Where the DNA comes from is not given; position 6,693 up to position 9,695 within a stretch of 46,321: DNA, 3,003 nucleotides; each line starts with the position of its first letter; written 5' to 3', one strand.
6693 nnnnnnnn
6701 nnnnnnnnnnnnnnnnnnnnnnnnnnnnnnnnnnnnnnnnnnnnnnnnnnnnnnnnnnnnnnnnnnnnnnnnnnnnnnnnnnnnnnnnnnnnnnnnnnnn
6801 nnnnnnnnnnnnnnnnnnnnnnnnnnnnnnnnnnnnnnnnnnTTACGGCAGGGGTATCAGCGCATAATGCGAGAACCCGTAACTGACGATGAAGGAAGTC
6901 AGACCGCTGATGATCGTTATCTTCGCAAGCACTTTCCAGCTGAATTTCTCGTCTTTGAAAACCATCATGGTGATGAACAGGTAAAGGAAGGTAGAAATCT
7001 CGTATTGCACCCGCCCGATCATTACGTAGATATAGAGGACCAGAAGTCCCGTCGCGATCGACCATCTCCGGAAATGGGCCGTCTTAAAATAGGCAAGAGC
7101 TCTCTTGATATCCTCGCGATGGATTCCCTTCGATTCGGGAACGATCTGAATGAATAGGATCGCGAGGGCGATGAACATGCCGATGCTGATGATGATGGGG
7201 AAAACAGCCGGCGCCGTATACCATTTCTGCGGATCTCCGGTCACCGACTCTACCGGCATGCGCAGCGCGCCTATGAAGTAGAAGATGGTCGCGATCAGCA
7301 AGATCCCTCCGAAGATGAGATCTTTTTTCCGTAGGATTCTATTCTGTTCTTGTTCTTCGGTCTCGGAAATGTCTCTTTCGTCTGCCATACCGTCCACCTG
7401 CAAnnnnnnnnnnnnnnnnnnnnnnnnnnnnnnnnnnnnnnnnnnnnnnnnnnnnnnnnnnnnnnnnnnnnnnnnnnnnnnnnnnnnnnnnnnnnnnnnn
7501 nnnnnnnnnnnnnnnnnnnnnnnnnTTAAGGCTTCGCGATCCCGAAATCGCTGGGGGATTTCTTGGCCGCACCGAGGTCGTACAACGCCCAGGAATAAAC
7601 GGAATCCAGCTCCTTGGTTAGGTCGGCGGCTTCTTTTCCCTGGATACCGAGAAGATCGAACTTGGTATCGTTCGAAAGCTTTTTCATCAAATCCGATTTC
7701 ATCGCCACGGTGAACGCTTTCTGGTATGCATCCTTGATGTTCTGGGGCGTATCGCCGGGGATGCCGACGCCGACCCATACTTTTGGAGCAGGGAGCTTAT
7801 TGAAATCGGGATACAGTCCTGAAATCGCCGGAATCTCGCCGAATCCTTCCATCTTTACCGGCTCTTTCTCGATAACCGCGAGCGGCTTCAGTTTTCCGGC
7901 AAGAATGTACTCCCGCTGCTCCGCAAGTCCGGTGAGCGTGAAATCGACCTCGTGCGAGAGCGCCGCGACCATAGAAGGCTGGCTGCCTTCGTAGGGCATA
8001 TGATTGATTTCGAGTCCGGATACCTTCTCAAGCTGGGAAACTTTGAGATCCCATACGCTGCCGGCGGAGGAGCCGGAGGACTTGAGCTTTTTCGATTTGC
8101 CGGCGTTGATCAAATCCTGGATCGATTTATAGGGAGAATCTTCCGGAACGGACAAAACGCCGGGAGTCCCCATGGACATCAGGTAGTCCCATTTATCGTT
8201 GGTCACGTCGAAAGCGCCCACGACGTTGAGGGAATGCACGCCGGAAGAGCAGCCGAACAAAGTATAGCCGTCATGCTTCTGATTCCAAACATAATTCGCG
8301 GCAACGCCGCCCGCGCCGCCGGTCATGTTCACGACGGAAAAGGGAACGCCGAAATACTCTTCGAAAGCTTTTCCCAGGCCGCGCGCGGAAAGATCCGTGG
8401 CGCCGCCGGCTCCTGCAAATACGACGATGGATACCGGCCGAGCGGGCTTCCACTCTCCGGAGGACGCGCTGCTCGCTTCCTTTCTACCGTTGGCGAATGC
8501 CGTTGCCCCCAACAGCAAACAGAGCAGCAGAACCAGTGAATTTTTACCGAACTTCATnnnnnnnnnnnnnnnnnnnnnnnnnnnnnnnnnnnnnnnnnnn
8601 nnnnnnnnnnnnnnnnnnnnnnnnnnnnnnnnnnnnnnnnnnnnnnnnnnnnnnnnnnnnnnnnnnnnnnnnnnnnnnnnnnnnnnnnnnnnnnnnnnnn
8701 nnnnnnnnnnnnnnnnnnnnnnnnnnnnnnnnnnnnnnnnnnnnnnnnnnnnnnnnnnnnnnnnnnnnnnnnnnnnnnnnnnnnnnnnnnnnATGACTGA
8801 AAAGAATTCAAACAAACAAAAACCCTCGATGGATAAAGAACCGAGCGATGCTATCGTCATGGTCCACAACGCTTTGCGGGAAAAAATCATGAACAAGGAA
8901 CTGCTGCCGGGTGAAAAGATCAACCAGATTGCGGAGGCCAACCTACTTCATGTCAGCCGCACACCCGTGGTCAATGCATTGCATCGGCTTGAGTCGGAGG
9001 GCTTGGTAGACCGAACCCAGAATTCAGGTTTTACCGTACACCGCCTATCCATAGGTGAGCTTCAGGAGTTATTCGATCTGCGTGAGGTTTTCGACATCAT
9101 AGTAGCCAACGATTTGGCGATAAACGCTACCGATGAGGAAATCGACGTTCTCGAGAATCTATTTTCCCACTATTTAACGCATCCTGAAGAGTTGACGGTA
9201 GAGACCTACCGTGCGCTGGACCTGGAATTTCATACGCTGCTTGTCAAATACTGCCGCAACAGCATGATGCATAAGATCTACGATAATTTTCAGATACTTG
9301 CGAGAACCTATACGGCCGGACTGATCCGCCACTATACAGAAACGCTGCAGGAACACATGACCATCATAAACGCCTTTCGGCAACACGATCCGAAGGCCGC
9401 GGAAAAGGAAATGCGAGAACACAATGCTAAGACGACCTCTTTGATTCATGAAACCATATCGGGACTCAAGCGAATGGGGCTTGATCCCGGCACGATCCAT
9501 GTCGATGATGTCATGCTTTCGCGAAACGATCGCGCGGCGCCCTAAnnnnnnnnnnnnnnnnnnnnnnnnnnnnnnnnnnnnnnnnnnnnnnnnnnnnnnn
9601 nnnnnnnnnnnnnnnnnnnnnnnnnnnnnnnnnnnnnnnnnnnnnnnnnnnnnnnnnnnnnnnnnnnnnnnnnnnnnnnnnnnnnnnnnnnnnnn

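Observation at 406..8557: TTT-transporter-linked operon of unassigned catabolic function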

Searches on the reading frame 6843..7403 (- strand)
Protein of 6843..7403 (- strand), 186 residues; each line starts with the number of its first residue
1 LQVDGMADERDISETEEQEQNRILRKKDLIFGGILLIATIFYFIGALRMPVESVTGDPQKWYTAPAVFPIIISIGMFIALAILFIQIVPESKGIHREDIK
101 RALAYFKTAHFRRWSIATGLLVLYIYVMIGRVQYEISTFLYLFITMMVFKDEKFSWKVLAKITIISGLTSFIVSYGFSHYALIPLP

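Call 3: search_protein_families(library=pfam, proteins=[window:6843-7403:-])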
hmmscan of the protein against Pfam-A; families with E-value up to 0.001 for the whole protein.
window:6843-7403:- (186 aa): 1 family
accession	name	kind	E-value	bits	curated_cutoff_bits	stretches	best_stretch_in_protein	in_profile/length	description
PF07331.16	TctB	-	1.2e-09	38.9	29.1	1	31-186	3-137/137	Tripartite tricarboxylate transporter TctB family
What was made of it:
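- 6843..7403 (-): tctB: small membrane subunit (start codon uncertain). PF07331, 38.9 bits against 29.1 (call 3).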

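Call 4: search_protein_families(library=ncbifam, proteins=[window:6843-7403:-])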
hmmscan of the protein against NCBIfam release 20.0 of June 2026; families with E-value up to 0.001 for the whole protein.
window:6843-7403:- (186 aa): 0 families

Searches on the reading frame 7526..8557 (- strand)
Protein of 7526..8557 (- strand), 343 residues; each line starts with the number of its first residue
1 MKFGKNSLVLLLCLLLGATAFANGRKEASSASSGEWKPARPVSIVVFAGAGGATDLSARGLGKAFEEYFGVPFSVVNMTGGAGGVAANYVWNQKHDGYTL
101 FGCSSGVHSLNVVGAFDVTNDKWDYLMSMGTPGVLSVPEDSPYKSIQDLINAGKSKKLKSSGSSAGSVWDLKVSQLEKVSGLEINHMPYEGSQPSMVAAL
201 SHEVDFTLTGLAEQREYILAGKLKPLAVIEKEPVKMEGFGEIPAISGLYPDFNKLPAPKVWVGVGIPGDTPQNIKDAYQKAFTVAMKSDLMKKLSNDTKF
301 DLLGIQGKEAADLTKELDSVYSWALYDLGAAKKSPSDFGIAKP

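Call 3: search_protein_families(library=pfam, proteins=[window:7526-8557:-])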
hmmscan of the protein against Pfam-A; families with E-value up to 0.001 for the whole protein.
window:7526-8557:- (343 aa): 1 family
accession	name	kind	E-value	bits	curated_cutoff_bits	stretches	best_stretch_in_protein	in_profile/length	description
PF03401.19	TctC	-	5.2e-25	88.9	27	1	61-311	5-255/274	Tripartite tricarboxylate transporter family receptor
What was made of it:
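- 7526..8557 (-): tctC: periplasmic solute-binding protein with an N-terminal signal-like peptide. PF03401, 88.9 bits against a cut-off of 27 (call 3).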

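Call 4: search_protein_families(library=ncbifam, proteins=[window:7526-8557:-])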
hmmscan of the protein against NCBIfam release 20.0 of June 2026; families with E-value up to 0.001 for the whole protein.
window:7526-8557:- (343 aa): 0 families

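Call 45: search_solved_structures(query=window:7526-8557:-, max_evalue=0.001)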
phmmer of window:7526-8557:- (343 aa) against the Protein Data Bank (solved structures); distinct sequences matched with E-value up to 0.001: 13.
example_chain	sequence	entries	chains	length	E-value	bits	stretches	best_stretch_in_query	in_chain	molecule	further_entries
25hk_A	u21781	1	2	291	1.1e-31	113.8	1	37-293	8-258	Tripartite tricarboxylate transporter substrate binding protein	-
5oei_A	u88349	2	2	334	2.5e-25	92.9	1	32-280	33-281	Uncharacterized protein family UPF0065:Tat pathway signal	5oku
4x9t_A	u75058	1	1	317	3.5e-24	89.1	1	37-281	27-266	Uncharacterized protein UPF0065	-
2dvz_A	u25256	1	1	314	4.3e-21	79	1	33-324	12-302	Putative exported protein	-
2qpq_A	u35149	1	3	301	2.5e-20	76.5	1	38-296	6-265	protein Bug27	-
8hkb_A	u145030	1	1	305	1.9e-18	70.3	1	42-288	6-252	Periplasmic terephthalate binding protein (TBP)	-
8hka_A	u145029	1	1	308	2.1e-18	70.1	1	41-288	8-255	Periplasmic terephthalate binding protein (TBP)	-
8hk9_D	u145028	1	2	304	2.8e-18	69.7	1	42-288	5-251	Periplasmic terephthalate binding protein (TBP)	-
7ndr_A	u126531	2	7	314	4e-15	59.4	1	37-293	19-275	Tripartite tricarboxylate transporter substrate binding protein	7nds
2f5x_A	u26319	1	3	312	1.3e-13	54.4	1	34-291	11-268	BugD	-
6hke_A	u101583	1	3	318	4.1e-10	42.9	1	38-293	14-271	Possible TctC subunit of the Tripartite Tricarboxylate Transport(TTT) Family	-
8pjr_A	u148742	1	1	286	1.7e-07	34.3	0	100-132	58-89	SAKe6AC-LB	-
7ona_A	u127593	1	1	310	6.3e-07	32.4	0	102-132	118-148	SAKe6AC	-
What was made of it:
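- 7526..8557 (-): Best solved relatives are 25hk (1e-31) and 5oei (call 45).
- On Tripartite tricarboxylate transporter (TTT): The nearest solved relatives are not annotated as citrate binders (call 45).
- Closest known: TctCBA citrate transporter and Bug/TctC-family uptake systems. Different: The ligand is unknown, and the nearest solved binding proteins are not annotated as citrate binders (call 45).
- The TctC ligand cannot be read from sequence (call 45). The nearest solved TctC relatives carry no citrate or tricarboxylate annotation (call 45).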

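Call 95: search_protein_families(library=ncbifam, proteins=[L023:5726-6616:+], max_evalue=1e-60)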
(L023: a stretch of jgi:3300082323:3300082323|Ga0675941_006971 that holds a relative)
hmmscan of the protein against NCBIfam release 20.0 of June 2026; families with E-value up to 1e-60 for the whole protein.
L023:5726-6616:+ (296 aa): 2 families
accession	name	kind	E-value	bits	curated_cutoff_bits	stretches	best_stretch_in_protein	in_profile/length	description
NF043037.1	ThreonDh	equivalog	3e-72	243.5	350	1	2-287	4-288/297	L-threonate dehydrogenase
NF008592.0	PRK11559.1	equivalog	3e-63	213.9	397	1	1-295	3-295/296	2-hydroxy-3-oxopropionate reductase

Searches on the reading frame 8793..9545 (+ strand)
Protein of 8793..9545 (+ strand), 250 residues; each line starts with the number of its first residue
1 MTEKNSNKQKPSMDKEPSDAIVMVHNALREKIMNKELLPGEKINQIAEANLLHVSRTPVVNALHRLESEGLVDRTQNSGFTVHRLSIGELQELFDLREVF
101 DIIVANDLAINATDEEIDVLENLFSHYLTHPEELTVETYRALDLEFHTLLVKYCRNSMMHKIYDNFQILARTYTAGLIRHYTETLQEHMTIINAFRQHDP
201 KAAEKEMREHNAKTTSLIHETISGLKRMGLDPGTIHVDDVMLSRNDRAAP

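Call 3: search_protein_families(library=pfam, proteins=[window:8793-9545:+])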
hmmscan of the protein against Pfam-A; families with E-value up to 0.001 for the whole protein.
window:8793-9545:+ (250 aa): 3 families
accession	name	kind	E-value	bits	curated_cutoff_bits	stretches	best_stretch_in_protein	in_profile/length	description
PF07729.17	FCD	-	1.1e-19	71.6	24.3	1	92-210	1-122/125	FCD domain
PF00392.27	GntR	-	6.4e-13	48.6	27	1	23-82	4-64/64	Bacterial regulatory proteins, gntR family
PF01047.28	MarR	-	0.00053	20.3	24.6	0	49-77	24-52/59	MarR family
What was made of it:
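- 8793..9545 (+): Divergent FCD-type GntR regulator (250 aa), the likely repressor of the operon. Pfam GntR + FCD (call 3).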

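Call 4: search_protein_families(library=ncbifam, proteins=[window:8793-9545:+])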
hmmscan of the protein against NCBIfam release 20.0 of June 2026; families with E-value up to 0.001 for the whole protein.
window:8793-9545:+ (250 aa): 11 families
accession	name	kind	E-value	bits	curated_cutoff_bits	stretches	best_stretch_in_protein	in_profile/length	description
TIGR03338.1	phnR_burk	equivalog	4.8e-32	111.3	271.5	1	22-213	14-208/212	phosphonate utilization associated transcriptional regulator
NF003011.0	PRK03837.1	subfamily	7.6e-16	58.4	260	1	86-219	100-234/241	transcriptional regulator NanR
NF008576.0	PRK11534.1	equivalog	1.8e-09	37.6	218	1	25-223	13-222/225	DNA-binding transcriptional regulator CsiR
NF052282.1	PLP_TF_PdxR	equivalog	1.2e-06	27.9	320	1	25-88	7-71/448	MocR-like pyridoxine biosynthesis transcription factor PdxR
NF008504.0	PRK11414.1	equivalog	1.7e-06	28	225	1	22-147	14-139/221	GntR family transcriptional regulator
TIGR02018.2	his_ut_repres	equivalog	2.2e-06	27.2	220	1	24-87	4-68/226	histidine utilization transcriptional repressor HutC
NF007588.0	PRK10225.1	equivalog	3.6e-05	23.2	442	0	24-210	14-223/257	Uxu operon transcriptional regulator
NF007741.0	PRK10421.1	equivalog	4.4e-05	23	311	0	24-212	12-227/262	transcriptional regulator LldR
NF008571.0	PRK11523.1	equivalog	4.7e-05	22.9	396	0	28-220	17-227/258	transcriptional regulator ExuR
NF007001.0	PRK09464.1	equivalog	7.7e-05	22.4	330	0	24-83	15-75/254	pyruvate dehydrogenase complex transcriptional repressor PdhR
NF052281.1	rhizopine_MocR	equivalog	0.00011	21.1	650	1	24-88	23-88/479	rhizopine catabolism transcriptional regulator MocR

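Call 95: search_protein_families(library=ncbifam, proteins=[L023:5726-6616:+], max_evalue=1e-60)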
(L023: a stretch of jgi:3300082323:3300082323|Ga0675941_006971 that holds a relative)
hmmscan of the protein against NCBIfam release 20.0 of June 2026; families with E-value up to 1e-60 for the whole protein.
L023:5726-6616:+ (296 aa): 2 families
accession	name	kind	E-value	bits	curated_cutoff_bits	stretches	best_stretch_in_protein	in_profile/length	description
NF043037.1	ThreonDh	equivalog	3e-72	243.5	350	1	2-287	4-288/297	L-threonate dehydrogenase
NF008592.0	PRK11559.1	equivalog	3e-63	213.9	397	1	1-295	3-295/296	2-hydroxy-3-oxopropionate reductase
